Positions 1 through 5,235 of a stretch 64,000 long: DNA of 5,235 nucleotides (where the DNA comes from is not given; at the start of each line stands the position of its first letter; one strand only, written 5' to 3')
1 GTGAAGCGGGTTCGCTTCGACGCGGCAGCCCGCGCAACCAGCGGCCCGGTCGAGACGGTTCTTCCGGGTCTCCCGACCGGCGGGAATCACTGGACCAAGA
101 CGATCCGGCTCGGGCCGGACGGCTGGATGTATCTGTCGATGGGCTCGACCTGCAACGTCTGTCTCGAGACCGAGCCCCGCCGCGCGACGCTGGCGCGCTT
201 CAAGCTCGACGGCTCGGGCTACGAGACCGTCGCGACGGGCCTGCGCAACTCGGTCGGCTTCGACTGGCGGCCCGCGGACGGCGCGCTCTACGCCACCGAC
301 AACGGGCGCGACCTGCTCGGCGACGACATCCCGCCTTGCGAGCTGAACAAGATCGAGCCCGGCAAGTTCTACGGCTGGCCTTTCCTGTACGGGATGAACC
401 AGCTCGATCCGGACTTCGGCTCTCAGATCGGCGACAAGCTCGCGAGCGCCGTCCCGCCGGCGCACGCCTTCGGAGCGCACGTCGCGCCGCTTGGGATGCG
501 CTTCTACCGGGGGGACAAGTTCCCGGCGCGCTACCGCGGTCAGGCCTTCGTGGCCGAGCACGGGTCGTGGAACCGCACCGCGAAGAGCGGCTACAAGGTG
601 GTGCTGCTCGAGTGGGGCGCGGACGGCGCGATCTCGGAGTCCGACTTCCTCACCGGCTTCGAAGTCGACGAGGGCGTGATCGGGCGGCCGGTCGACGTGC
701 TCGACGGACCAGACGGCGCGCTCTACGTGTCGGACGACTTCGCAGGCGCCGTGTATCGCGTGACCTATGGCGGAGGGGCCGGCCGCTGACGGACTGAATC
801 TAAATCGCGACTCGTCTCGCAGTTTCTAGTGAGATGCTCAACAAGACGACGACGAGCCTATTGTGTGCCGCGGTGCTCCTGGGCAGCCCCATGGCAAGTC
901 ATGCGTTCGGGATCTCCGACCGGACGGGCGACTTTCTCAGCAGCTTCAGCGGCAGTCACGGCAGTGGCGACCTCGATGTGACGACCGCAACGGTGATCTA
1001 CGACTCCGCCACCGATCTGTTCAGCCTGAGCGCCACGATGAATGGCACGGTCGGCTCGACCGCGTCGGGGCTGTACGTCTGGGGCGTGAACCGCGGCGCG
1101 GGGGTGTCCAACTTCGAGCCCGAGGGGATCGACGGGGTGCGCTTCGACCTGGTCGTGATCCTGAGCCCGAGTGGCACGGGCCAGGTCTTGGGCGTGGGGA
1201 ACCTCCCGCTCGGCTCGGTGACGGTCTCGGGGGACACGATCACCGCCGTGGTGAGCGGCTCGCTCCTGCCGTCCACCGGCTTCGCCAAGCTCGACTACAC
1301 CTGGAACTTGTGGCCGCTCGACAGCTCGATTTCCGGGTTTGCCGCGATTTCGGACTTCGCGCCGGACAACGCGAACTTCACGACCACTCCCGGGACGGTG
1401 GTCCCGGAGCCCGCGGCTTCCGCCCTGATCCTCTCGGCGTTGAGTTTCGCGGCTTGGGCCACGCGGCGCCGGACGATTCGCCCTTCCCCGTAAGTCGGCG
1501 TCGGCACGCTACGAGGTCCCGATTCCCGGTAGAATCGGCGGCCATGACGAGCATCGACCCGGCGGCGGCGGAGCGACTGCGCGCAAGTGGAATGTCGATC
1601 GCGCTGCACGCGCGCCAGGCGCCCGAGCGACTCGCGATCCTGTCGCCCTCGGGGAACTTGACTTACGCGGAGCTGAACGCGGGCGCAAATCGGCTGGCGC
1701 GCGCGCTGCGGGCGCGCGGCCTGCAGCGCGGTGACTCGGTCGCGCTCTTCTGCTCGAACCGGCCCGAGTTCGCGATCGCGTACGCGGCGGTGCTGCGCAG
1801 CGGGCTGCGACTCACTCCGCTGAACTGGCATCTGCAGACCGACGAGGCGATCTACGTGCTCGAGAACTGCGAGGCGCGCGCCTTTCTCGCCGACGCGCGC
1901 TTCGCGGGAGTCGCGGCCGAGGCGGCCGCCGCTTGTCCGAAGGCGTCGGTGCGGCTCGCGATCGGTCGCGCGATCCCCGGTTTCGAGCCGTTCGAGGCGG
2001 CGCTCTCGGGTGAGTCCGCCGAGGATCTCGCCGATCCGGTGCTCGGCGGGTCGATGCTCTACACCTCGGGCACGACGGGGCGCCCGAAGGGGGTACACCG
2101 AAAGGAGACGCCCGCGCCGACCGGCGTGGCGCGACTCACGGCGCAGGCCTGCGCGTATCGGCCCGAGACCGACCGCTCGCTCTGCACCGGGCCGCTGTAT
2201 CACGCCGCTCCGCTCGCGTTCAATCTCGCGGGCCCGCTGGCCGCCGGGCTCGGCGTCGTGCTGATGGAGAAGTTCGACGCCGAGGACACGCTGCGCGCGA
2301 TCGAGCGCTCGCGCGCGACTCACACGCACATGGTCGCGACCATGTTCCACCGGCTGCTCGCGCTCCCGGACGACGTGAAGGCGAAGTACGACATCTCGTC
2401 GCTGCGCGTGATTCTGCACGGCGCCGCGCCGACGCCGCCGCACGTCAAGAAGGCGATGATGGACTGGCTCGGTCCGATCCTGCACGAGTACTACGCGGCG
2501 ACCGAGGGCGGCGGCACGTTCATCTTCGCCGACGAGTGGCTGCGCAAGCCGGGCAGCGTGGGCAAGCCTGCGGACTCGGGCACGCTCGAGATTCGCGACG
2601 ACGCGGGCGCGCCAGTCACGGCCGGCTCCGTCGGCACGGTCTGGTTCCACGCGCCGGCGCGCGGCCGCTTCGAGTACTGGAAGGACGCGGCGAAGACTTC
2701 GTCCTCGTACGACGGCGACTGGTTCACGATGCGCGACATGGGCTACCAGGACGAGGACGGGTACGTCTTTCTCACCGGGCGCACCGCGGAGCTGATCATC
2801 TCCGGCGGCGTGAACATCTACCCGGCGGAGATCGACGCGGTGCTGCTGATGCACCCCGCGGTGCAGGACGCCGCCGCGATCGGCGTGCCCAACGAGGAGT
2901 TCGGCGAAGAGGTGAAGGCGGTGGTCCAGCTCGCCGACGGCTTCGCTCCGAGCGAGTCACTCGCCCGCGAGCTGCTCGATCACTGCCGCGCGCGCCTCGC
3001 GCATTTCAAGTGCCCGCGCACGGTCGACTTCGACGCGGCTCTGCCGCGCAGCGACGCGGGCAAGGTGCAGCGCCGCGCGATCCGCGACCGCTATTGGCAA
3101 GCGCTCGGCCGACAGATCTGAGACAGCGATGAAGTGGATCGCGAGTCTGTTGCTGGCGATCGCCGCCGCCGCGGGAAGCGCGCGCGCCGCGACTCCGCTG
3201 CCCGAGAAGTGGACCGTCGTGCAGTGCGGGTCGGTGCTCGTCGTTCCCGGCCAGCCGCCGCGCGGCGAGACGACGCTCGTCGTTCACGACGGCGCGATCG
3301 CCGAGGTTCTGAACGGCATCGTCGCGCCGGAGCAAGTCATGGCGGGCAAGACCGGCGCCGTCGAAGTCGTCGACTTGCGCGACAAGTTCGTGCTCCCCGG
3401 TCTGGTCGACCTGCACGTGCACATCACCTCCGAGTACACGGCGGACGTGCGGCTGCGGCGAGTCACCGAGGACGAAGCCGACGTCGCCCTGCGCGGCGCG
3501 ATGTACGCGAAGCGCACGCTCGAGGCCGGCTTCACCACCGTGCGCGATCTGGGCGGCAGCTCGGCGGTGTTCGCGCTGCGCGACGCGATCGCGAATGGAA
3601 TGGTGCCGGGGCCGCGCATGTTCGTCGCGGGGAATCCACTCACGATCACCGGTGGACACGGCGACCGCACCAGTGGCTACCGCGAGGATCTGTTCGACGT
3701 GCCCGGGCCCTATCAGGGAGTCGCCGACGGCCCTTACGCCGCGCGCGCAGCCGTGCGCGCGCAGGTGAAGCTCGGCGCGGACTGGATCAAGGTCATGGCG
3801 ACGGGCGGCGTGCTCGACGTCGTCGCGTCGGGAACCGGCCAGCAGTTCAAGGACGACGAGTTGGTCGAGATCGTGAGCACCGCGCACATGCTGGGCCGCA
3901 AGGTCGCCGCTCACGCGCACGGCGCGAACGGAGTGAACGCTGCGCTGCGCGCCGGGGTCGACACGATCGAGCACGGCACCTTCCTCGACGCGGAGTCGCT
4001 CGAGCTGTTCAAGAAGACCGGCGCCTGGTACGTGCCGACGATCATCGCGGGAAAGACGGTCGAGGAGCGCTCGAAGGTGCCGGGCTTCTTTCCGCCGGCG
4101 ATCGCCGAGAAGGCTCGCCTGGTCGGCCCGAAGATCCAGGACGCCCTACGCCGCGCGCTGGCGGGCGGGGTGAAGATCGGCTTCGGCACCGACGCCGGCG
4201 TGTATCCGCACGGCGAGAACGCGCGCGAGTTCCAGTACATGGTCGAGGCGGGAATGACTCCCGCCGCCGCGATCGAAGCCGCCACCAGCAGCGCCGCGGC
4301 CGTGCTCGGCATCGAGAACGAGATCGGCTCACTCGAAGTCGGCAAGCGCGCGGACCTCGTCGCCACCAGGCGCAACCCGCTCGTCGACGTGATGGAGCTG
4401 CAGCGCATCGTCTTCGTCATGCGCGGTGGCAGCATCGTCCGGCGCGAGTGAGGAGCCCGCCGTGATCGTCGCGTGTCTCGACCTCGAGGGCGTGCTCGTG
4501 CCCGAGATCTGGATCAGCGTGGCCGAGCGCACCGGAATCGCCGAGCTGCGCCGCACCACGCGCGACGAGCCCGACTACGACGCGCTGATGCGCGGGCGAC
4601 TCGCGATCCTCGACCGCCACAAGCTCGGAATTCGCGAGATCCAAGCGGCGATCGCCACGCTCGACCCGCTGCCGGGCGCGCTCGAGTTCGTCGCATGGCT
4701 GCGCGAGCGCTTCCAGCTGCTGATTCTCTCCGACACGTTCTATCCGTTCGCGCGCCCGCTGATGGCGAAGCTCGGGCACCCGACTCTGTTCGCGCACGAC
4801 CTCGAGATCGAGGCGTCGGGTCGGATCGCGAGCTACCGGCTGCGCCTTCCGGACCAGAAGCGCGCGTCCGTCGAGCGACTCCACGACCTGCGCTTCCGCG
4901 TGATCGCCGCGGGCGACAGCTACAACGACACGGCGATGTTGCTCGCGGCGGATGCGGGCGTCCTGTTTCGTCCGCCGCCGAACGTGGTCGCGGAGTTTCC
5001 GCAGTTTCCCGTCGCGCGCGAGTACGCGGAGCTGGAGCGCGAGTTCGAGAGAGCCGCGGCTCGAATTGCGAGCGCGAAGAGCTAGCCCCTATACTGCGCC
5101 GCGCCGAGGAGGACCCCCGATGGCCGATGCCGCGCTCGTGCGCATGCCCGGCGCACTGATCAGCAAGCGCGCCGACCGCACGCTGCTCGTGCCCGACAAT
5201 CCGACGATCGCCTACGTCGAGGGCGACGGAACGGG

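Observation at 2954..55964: Iterated 9-bp palindrome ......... (often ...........) embedded in genes in all three reading frames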

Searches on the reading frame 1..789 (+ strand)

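Call 22: search_protein_families(library=pfam, proteins=[window:1-789:+])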
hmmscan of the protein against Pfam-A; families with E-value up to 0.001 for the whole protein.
window:1-789:+ (262 aa): 3 families
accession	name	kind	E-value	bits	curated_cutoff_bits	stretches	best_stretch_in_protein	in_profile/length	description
PF07995.17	GSDH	-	2.5e-17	63.6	25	1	27-250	111-329/332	Glucose / Sorbosone dehydrogenase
PF23500.1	DUF7133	-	7.7e-09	35.8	27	1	29-248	132-349/385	Domain of unknown function (DUF7133)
PF22807.2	TrAA12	-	0.00017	20.5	30.9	0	151-210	272-324/463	TrAA12-like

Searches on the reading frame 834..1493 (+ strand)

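Call 22: search_protein_families(library=pfam, proteins=[window:834-1493:+])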
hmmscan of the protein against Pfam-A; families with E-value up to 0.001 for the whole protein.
window:834-1493:+ (219 aa): 1 family
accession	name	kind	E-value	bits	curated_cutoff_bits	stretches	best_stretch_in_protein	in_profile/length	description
PF07589.16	PEP-CTERM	-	0.0006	20.2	20.7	1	190-213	2-24/24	PEP-CTERM motif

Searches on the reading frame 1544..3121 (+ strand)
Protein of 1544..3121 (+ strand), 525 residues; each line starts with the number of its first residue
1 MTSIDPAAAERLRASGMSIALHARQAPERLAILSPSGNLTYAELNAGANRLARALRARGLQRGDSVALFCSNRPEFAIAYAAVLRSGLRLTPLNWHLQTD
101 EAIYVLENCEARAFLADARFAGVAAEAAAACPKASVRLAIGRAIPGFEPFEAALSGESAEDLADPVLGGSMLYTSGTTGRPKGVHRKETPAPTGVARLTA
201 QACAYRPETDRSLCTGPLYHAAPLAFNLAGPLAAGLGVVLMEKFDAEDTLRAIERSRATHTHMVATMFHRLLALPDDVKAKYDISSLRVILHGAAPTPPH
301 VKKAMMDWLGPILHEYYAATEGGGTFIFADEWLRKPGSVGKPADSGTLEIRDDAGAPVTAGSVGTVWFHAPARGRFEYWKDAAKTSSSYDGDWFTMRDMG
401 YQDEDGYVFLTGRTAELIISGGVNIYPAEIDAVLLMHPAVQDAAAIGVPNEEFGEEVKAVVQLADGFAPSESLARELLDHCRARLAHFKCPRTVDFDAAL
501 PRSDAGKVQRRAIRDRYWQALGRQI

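Call 22: search_protein_families(library=pfam, proteins=[window:1544-3121:+])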
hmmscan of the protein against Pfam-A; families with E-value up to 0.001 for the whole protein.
window:1544-3121:+ (525 aa): 2 families
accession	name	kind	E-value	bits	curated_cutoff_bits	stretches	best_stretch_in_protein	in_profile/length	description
PF00501.34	AMP-binding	-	1.9e-70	238.1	29.9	1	22-371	4-377/384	AMP-binding enzyme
PF13193.12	AMP-binding_C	-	9.7e-17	62.1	24.5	1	429-507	1-76/76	AMP-binding enzyme C-terminal domain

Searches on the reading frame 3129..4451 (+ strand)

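Call 22: search_protein_families(library=pfam, proteins=[window:3129-4451:+])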
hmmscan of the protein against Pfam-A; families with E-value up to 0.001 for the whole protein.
window:3129-4451:+ (440 aa): 2 families
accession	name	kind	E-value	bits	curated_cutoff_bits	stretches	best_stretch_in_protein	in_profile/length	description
PF01979.26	Amidohydro_1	-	9.7e-55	186.6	25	1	87-437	1-345/345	Amidohydrolase family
PF07969.17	Amidohydro_3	-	2.3e-17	64.1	29.7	2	213-436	226-470/472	Amidohydrolase family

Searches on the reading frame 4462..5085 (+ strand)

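Call 22: search_protein_families(library=pfam, proteins=[window:4462-5085:+])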
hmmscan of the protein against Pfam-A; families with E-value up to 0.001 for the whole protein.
window:4462-5085:+ (207 aa): 2 families
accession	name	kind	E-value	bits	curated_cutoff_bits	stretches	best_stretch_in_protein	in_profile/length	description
PF00702.32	Hydrolase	-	8.9e-12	46.2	26.4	1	36-164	70-191/191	haloacid dehalogenase-like hydrolase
PF12710.13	HAD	-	4.4e-10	40.7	27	1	58-160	71-188/189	haloacid dehalogenase-like hydrolase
